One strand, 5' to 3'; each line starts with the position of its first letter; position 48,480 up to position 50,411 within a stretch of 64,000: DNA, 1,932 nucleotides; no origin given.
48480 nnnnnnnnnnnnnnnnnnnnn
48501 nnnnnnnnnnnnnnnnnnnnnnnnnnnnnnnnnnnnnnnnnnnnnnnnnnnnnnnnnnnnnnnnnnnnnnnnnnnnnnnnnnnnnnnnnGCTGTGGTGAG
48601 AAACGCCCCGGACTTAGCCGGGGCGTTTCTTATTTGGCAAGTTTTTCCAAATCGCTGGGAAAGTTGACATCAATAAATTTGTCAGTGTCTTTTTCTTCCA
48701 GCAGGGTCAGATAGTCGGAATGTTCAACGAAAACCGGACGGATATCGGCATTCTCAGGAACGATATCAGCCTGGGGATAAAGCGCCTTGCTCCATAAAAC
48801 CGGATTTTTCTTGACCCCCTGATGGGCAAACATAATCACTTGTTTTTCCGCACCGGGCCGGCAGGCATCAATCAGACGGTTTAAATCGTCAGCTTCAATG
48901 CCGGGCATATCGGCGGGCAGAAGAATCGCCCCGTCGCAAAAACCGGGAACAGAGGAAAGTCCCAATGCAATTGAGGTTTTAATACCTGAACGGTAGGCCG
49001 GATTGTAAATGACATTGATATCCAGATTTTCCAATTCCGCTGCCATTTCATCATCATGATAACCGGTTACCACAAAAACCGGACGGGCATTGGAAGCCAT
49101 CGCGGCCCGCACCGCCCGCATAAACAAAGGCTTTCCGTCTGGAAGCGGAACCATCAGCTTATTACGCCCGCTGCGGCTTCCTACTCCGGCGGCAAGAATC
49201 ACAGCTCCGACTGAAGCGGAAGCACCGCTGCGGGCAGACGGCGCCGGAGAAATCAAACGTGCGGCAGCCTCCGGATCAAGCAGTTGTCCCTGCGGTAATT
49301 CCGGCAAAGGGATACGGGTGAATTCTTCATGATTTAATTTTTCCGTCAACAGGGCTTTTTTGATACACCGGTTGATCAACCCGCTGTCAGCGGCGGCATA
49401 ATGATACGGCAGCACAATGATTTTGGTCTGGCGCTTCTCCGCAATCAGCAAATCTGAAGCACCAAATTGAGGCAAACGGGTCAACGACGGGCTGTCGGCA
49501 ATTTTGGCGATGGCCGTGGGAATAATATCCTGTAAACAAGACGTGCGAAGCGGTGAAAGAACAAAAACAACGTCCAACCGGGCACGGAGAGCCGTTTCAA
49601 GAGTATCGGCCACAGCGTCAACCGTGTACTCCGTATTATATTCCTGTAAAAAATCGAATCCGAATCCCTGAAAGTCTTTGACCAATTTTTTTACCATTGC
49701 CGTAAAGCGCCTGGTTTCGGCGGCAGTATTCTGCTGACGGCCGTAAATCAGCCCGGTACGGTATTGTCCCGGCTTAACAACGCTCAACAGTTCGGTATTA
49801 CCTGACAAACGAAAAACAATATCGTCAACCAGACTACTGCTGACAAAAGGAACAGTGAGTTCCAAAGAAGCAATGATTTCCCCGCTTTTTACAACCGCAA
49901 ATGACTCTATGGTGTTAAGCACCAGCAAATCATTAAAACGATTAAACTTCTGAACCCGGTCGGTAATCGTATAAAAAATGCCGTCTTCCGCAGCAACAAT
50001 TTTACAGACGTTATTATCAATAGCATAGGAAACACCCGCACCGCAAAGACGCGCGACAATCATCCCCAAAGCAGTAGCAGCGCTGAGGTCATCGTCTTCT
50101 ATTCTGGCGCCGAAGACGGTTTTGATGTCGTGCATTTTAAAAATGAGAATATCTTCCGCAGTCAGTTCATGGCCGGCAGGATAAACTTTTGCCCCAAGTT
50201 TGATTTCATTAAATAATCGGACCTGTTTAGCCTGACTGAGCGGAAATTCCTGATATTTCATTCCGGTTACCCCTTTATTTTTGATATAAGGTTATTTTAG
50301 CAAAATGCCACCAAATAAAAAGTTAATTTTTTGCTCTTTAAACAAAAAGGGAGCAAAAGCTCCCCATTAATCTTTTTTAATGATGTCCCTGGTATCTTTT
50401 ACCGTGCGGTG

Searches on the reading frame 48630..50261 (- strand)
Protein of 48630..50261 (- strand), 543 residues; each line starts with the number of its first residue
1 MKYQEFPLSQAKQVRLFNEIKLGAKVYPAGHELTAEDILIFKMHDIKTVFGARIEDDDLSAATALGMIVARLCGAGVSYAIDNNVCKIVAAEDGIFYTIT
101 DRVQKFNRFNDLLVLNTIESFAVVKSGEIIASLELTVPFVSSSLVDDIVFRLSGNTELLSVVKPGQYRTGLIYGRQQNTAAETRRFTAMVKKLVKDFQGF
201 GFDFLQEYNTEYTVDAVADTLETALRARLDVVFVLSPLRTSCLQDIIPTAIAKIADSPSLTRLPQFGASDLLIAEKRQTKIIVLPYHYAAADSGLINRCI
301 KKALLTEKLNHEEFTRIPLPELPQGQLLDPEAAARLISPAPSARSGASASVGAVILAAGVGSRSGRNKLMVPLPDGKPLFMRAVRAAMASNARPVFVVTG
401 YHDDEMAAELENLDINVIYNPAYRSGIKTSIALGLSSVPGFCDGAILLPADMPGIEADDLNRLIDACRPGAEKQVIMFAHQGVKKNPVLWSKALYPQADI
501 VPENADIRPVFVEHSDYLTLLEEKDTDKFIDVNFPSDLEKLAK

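Call 8: search_protein_families(library=ncbifam, proteins=[window:48630-50261:-], max_evalue=0.00001)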
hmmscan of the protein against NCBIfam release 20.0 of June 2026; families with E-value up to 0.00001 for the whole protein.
window:48630-50261:- (543 aa): 11 families
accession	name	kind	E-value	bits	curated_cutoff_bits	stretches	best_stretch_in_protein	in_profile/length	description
TIGR03310.1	matur_MocA_YgfJ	equivalog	1.3e-30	106.8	186.45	1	353-540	2-187/188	molybdenum cofactor cytidylyltransferase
NF045665.1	NTPtran_DVU1551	equivalog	1.9e-26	92.9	315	1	352-542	2-190/359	DVU_1551 family NTP transferase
TIGR03202.1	pucB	equivalog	3.6e-19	69.2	235.05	1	353-537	3-191/192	xanthine dehydrogenase accessory protein PucB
NF045782.1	NicBOxredNboR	equivalog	1.2e-10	41.4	260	1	348-535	6-199/206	nicotine blue oxidoreductase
NF010935.0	PRK14355.1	equivalog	2.7e-08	32.9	718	1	350-468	3-122/459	bifunctional UDP-N-acetylglucosamine diphosphorylase/glucosamine-1-phosphate N-acetyltransferase GlmU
NF010933.0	PRK14353.1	equivalog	2.9e-08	32.8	505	1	350-480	5-137/453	bifunctional UDP-N-acetylglucosamine diphosphorylase/glucosamine-1-phosphate N-acetyltransferase GlmU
NF053639.1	Mfer334_fam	equivalog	2.8e-07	30.6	260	1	366-469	25-128/209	pseudomurein biosynthesis protein PmurB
NF010932.0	PRK14352.1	equivalog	2.9e-07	29.5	611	1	349-468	5-127/488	bifunctional UDP-N-acetylglucosamine diphosphorylase/glucosamine-1-phosphate N-acetyltransferase GlmU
TIGR01173.1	glmU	equivalog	3.7e-07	29.3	366.85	1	353-469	3-119/452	bifunctional UDP-N-acetylglucosamine diphosphorylase/glucosamine-1-phosphate N-acetyltransferase GlmU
TIGR02665.1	molyb_mobA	equivalog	1.3e-06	28.6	151.85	1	353-538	3-185/186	molybdenum cofactor guanylyltransferase MobA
NF002741.0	PRK02726.1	equivalog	8.4e-06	25.5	179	0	349-486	6-137/200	molybdenum cofactor guanylyltransferase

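Call 63: find_encoding_contigs(protein=window:48630-50261:-, flank=10000, max_places=10)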
Protein window:48630-50261:- (543 aa): 14 contigs read that carry it; 10 places shown.
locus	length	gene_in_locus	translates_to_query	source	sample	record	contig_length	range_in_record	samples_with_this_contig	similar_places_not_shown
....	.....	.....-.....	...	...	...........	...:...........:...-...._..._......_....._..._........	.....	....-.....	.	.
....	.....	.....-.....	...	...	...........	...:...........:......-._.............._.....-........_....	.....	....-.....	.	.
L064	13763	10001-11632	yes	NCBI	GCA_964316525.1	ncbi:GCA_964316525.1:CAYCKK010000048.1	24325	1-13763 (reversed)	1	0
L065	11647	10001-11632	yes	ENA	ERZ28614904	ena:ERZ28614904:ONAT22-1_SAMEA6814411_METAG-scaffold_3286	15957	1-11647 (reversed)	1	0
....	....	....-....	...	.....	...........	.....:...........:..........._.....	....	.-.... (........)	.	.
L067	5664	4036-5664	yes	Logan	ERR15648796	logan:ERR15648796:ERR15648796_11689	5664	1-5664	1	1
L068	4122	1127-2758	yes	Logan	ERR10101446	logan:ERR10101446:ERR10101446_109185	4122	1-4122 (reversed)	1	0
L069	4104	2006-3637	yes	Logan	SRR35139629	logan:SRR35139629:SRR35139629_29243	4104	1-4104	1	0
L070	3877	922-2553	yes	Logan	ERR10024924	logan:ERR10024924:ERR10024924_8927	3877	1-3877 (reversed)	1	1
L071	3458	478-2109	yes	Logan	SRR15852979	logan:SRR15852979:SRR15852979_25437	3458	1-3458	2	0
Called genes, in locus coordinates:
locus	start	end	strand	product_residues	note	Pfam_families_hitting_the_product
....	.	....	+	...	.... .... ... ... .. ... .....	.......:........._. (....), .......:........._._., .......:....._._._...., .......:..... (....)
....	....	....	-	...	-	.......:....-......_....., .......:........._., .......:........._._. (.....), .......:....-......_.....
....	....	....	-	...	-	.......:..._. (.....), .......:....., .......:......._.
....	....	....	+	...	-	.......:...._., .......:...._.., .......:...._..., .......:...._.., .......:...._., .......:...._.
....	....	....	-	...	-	-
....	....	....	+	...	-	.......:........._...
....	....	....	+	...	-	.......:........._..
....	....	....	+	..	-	-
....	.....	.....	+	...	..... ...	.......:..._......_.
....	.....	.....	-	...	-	-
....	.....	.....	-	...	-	-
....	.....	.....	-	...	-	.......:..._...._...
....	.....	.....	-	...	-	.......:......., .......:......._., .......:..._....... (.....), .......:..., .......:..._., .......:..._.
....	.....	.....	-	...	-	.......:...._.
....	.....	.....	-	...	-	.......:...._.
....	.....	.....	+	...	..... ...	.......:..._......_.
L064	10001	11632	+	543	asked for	PF12804:NTP_transf_3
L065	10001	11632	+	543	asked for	PF12804:NTP_transf_3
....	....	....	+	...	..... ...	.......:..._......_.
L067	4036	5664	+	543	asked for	PF12804:NTP_transf_3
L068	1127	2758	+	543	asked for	PF12804:NTP_transf_3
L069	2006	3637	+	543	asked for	PF12804:NTP_transf_3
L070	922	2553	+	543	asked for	PF12804:NTP_transf_3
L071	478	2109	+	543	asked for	PF12804:NTP_transf_3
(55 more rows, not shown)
